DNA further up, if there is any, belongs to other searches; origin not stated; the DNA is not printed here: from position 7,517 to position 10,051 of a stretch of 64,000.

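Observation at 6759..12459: Compact, unassigned glycyl-radical enzyme plus activase, bracketed by an AraC regulator and a PutP-type symporter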

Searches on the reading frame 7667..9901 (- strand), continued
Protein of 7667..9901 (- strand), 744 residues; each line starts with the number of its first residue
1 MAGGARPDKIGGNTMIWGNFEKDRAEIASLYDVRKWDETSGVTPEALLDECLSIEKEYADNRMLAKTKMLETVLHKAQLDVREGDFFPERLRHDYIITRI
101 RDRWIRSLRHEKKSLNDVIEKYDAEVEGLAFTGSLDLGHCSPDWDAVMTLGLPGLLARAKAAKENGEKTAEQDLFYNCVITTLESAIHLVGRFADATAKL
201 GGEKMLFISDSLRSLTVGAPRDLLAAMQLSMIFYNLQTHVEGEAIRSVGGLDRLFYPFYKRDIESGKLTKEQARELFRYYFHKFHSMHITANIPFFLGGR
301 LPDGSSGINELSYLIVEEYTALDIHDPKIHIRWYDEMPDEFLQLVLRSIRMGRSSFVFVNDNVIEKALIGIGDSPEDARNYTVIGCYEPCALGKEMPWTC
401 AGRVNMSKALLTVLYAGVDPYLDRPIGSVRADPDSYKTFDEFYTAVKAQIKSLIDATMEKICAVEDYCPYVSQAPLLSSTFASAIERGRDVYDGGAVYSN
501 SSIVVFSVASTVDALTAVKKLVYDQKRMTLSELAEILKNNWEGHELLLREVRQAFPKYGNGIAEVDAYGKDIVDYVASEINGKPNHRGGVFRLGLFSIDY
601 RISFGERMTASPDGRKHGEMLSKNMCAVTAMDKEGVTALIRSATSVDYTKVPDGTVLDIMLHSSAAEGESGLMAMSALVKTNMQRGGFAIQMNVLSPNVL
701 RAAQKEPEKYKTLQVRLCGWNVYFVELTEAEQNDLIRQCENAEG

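Call 66: search_protein_families(library=ncbifam, proteins=[L001:5403-6773:+], max_evalue=0.001)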
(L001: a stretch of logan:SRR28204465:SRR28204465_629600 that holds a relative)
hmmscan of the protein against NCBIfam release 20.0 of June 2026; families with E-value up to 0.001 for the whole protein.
L001:5403-6773:+ (456 aa): 0 families

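Call 71: search_solved_structures(query=L003:14400-15800:+, max_evalue=0.01)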
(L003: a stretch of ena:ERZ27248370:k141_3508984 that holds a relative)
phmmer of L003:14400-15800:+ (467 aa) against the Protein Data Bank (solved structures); distinct sequences matched with E-value up to 0.01: 26.
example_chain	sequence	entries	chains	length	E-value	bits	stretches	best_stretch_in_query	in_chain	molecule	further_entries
1eur_A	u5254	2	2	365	6e-05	25.5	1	163-275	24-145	SIALIDASE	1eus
2vvz_A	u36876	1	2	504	0.00015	24.2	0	153-214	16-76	SIALIDASE A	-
4j9t_A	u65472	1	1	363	0.00017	24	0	156-274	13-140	designed unnatural amino acid dependent metalloprotein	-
3h71_A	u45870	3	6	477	0.00017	24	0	153-214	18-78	Sialidase A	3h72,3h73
2w20_A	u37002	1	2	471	0.00018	23.9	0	153-214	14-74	SIALIDASE A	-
7a54_A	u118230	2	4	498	0.00021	23.7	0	153-214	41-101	Sialidase A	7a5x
2ya4_A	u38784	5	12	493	0.00028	23.3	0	160-214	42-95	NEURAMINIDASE A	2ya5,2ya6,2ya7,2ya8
5kky_A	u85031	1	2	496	0.00032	23.1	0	160-214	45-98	Sialidase A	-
7lbu_A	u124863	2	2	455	0.00034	23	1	167-274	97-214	Exo-alpha-sialidase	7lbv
1eut_A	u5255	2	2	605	0.00036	22.9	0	163-275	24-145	SIALIDASE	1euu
2ber_A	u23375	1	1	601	0.00039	22.8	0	163-275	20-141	BACTERIAL SIALIDASE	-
2bzd_A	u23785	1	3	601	0.00039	22.8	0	163-275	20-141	BACTERIAL SIALIDASE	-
1wcq_A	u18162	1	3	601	0.00045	22.6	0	163-275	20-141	SIALIDASE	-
1w8n_A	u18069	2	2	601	0.00081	21.8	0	163-275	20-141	BACTERIAL SIALIDASE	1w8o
6qzh_A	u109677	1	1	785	0.0012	21.2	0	160-214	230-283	C-C chemokine receptor type 7,Sialidase A,C-C chemokine receptor type 7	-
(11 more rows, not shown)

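Call 74: search_protein_families(library=pfam, alignment_id=A4, max_evalue=0.00001)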
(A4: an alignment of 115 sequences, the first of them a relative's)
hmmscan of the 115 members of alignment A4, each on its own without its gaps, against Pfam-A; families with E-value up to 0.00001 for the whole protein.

A. member 1, L053:4549-5019:+ (156 aa): 2 families
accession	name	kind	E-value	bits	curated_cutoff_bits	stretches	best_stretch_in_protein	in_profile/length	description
PF12850.12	Metallophos_2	-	7e-29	101.3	27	1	4-145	2-152/154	Calcineurin-like phosphoesterase superfamily domain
PF00149.33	Metallophos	-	1.9e-10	41.9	21.5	0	4-64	2-74/191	Calcineurin-like phosphoesterase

B. families by the number of members that match (of 115 scanned): 153 families (the first 25 are shown)
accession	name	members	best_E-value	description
PF01408.29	GFO_IDH_MocA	3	2.7e-31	Oxidoreductase family, NAD-binding Rossmann fold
PF00005.33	ABC_tran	3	1.9e-29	ABC transporter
PF22725.1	GFO_IDH_MocA_C3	3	1e-25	GFO/IDH/MocA C-terminal domain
PF02894.22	GFO_IDH_MocA_C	3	2.1e-23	Oxidoreductase family, C-terminal alpha/beta domain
PF02952.23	Fucose_iso_C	3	5.9e-14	L-fucose isomerase, C-terminal domain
PF13304.12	AAA_21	3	5.3e-10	AAA domain, putative AbiEii toxin, Type IV TA system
PF18952.6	DUF5696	2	1.5e-158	Family of unknown function (DUF5696)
PF00144.29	Beta-lactamase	2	2.6e-53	Beta-lactamase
PF03446.21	NAD_binding_2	2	2e-51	NAD binding domain of 6-phosphogluconate dehydrogenase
PF02826.25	2-Hacid_dh_C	2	2.9e-51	D-isomer specific 2-hydroxyacid dehydrogenase, NAD binding domain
PF00557.29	Peptidase_M24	2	1.1e-47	Metallopeptidase family M24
PF07833.16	Cu_amine_oxidN1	2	1.5e-27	Copper amine oxidase N-terminal domain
PF01370.27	Epimerase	2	4e-24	NAD dependent epimerase/dehydratase family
PF00107.32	ADH_zinc_N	2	1.5e-23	Zinc-binding dehydrogenase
PF04055.27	Radical_SAM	2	3.2e-23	Radical SAM superfamily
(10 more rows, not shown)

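Call 76: search_solved_structures(query=L014:11014-11820:+, max_evalue=0.001)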
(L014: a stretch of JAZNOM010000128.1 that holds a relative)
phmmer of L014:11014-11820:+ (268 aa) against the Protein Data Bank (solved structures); distinct sequences matched with E-value up to 0.001: 0.

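Call 77: search_protein_families(library=ncbifam, proteins=[L014:11014-11820:+, L003:294-1226:+, L003:1239-2249:+, L003:13122-16259:+, L019:10091-13405:+, L018:13669-15006:+, L018:15062-17125:+, L012:8538-10742:+], max_evalue=0.00001)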
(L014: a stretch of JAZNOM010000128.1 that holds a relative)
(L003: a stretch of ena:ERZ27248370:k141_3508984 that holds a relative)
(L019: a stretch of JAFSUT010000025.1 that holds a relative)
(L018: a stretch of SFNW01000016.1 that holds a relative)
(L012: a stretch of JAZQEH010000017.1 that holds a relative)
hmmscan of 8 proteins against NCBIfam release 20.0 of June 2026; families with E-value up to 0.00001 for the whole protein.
L014:11014-11820:+ (268 aa): 1 family
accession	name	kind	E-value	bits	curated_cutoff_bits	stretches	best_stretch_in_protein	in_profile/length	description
TIGR01093.1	aroD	equivalog_domain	1.4e-09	38.4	139.3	1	85-233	74-212/229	type I 3-dehydroquinate dehydratase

L003:294-1226:+ (310 aa): 0 families

L003:1239-2249:+ (336 aa): 23 families
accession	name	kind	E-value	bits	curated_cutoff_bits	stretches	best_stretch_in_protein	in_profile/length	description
TIGR00692.1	tdh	equivalog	2.8e-31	108.8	458.35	1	92-254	116-276/340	L-threonine 3-dehydrogenase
NF003808.0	PRK05396.1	equivalog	1.2e-26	93.5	380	1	92-258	118-281/341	L-threonine 3-dehydrogenase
TIGR01202.1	bchC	equivalog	1.7e-23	83.2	291.25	1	5-322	3-300/308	chlorophyll synthesis pathway protein BchC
NF041097.1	keto_inos_dh_IolM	equivalog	1.7e-22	79.6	450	1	135-248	203-320/389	scyllo-inosose 3-dehydrogenase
TIGR02824.1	quinone_pig3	subfamily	8.7e-20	71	296.8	1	23-250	23-250/325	putative NAD(P)H quinone oxidoreductase, PIG3 family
TIGR03989.1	Rxyl_3153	subfamily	8.6e-19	68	440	1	93-249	139-298/370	NDMA-dependent alcohol dehydrogenase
NF010344.0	PRK13771.1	subfamily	2.2e-18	66.4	349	1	92-240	115-257/334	putative alcohol dehydrogenase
TIGR03451.1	mycoS_dep_FDH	equivalog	4.7e-16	58.6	512.9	1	118-248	154-285/358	S-(hydroxymethyl)mycothiol dehydrogenase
TIGR03366.1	HpnZ_proposed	hypoth_equivalog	3.8e-15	55.9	328.1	1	131-266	148-281/315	putative phosphonate catabolism associated alcohol dehydrogenase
NF006940.0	PRK09422.1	equivalog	4.3e-15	55.5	344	1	96-263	118-283/338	alcohol dehydrogenase AdhP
NF041172.1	AcrlCoa_red_Thmprot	equivalog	4.1e-14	52.3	500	1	93-239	116-257/334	acryloyl-CoA reductase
NF007642.0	PRK10309.1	equivalog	9.2e-12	44.8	550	1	92-262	114-285/347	galactitol-1-phosphate 5-dehydrogenase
NF007489.0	PRK10083.1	equivalog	1.4e-10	40.7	376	1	93-240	115-261/339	Zn-dependent oxidoreductase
NF041183.1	Pks2_ls1_myc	equivalog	5.2e-10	36.8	2400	1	56-239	1459-1644/2086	sulfolipid-1 biosynthesis phthioceranic/hydroxyphthioceranic acid synthase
TIGR02818.1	adh_III_F_hyde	equivalog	8.1e-10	38.3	543.95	1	95-226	140-274/368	S-(hydroxymethyl)glutathione dehydrogenase/class III alcohol dehydrogenase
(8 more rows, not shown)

L003:13122-16259:+ (1045 aa): 1 family
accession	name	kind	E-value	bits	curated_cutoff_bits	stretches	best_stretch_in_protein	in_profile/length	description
NF011285.0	PRK14696.1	equivalog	1.9e-07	29.6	1278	1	371-446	34-109/757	primary-amine oxidase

L019:10091-13405:+ (1104 aa): 0 families

L018:13669-15006:+ (445 aa): 0 families

L018:15062-17125:+ (687 aa): 0 families

L012:8538-10742:+ (734 aa): 12 families
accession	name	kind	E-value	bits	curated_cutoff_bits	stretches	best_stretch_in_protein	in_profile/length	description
TIGR01774.1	PFL2-3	subfamily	3.1e-99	333.3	678.2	1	132-730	157-783/786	formate C-acetyltransferase/glycerol dehydratase family glycyl radical enzyme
NF048009.1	SfplDhtHpfGKleb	equivalog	6.4e-82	275.9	1000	1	130-729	182-820/824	(2S)-3-sulfopropanediol dehydratase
NF043068.1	glycl_HYPD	equivalog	1.1e-77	261.8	1100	1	198-729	232-780/784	trans-4-hydroxy-L-proline dehydratase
NF048011.1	SfplDhtHpsGDes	equivalog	2e-71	241.4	1000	1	133-729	186-817/821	(2S)-3-sulfopropanediol dehydratase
NF007437.0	PRK09983.1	equivalog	9.5e-70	235.6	1109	1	129-729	153-761/765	formate C-acetyltransferase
TIGR04394.1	choline_CutC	equivalog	5.6e-60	203.8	1050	1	212-729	251-784/789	choline trimethylamine-lyase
NF033715.1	glycyl_HPDL_Lrg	equivalog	6.3e-45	153.3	1150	1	199-729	309-897/901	4-hydroxyphenylacetate decarboxylase large subunit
NF033718.1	indole_decarb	equivalog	1.3e-42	146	1100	1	273-729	382-864/868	indoleacetate decarboxylase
TIGR01255.1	pyr_form_ly_1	equivalog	8.3e-22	77.4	994.2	1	362-729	385-739/744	formate C-acetyltransferase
NF038360.1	rad_fix_GrcA3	exception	1.8e-15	56.8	158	1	665-728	9-72/78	autonomous glycyl radical cofactor GrcA3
NF008341.1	PRK11127.1-1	equivalog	3.4e-11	43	145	1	674-728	20-74/80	autonomous glycyl radical cofactor GrcA2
TIGR04365.1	spare_glycyl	equivalog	5.4e-08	33.2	170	1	675-729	67-121/126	autonomous glycyl radical cofactor GrcA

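Call 78: list_cluster_members(proteins=[P0001, P0002, P0013, P0029])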
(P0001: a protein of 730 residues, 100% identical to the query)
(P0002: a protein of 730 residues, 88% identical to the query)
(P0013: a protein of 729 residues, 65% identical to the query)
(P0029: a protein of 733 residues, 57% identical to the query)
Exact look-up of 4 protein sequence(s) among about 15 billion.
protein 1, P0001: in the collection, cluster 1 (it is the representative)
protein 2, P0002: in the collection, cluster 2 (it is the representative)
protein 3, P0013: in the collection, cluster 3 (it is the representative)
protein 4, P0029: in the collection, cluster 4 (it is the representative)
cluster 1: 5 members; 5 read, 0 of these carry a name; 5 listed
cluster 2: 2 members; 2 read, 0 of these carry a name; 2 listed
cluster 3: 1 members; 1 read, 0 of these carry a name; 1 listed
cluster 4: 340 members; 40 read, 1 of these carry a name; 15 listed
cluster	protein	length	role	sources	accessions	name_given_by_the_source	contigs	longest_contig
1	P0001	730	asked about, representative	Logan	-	-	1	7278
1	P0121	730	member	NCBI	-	-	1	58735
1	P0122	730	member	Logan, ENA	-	-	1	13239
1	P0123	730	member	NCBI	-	-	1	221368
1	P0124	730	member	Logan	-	-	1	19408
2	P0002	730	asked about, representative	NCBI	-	-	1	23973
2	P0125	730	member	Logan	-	-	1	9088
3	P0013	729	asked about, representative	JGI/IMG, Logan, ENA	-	-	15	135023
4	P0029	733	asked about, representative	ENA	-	-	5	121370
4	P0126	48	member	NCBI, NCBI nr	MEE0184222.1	MAG: sensor histidine kinase, partial [Lachnospira sp.] | sensor histidine kinase [Lachnospira sp.]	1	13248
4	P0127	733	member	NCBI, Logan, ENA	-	-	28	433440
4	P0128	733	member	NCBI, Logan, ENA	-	-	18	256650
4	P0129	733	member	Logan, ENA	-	-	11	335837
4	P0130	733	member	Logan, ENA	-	-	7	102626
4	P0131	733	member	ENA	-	-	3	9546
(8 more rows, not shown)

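Call 79: find_encoding_contigs(protein=P0123, flank=10000, max_places=2)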
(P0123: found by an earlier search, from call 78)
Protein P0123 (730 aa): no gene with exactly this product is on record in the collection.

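Call 80: find_encoding_contigs(protein=P0121, flank=10000, max_places=2)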
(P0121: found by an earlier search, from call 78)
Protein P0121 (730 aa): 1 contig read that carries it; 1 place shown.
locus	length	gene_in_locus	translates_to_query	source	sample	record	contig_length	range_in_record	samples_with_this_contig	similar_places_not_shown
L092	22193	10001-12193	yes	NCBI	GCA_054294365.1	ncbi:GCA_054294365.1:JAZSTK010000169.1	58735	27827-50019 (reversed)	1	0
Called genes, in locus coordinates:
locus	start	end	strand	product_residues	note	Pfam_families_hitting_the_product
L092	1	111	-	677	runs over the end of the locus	PF02449:Glyco_hydro_42, PF08532:Glyco_hydro_42M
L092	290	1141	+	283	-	PF07883:Cupin_2 (faint), PF02311:AraC_binding, PF12833:HTH_18, PF00165:HTH_AraC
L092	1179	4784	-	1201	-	PF04616:Glyco_hydro_43, PF00395:SLH (weak)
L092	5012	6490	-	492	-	PF01935:DUF87, PF05872:HerA_C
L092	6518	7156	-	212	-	PF01648:ACPS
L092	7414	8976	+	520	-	PF00474:SSF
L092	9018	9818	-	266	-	PF00165:HTH_AraC, PF12833:HTH_18, PF00165:HTH_AraC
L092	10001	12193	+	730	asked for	PF02901:PFL-like, PF01228:Gly_radical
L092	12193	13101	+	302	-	PF13353:Fer4_12 (weak), PF04055:Radical_SAM, PF00037:Fer4 (weak), PF12837:Fer4_6 (weak), PF12838:Fer4_7 (weak), PF13187:Fer4_9 (weak), PF13237:Fer4_10, PF13353:Fer4_12 (weak), +1 more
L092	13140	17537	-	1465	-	PF13517:FG-GAP_3 (weak), PF12733:Cadherin-like, PF13385:Laminin_G_3 (weak), PF00404:Dockerin_1 (weak)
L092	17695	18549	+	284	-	PF02311:AraC_binding, PF07883:Cupin_2 (weak), PF00165:HTH_AraC (faint), PF12833:HTH_18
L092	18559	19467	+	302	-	PF00701:DHDPS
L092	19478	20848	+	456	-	PF13088:BNR_2 (weak)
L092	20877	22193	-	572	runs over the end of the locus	PF13510:Fer2_4, PF10588:NADH-G_4Fe-4S_3, PF22117:Fer4_Nqo3, PF12838:Fer4_7, PF02906:Fe_hyd_lg_C, PF02256:Fe_hyd_SSU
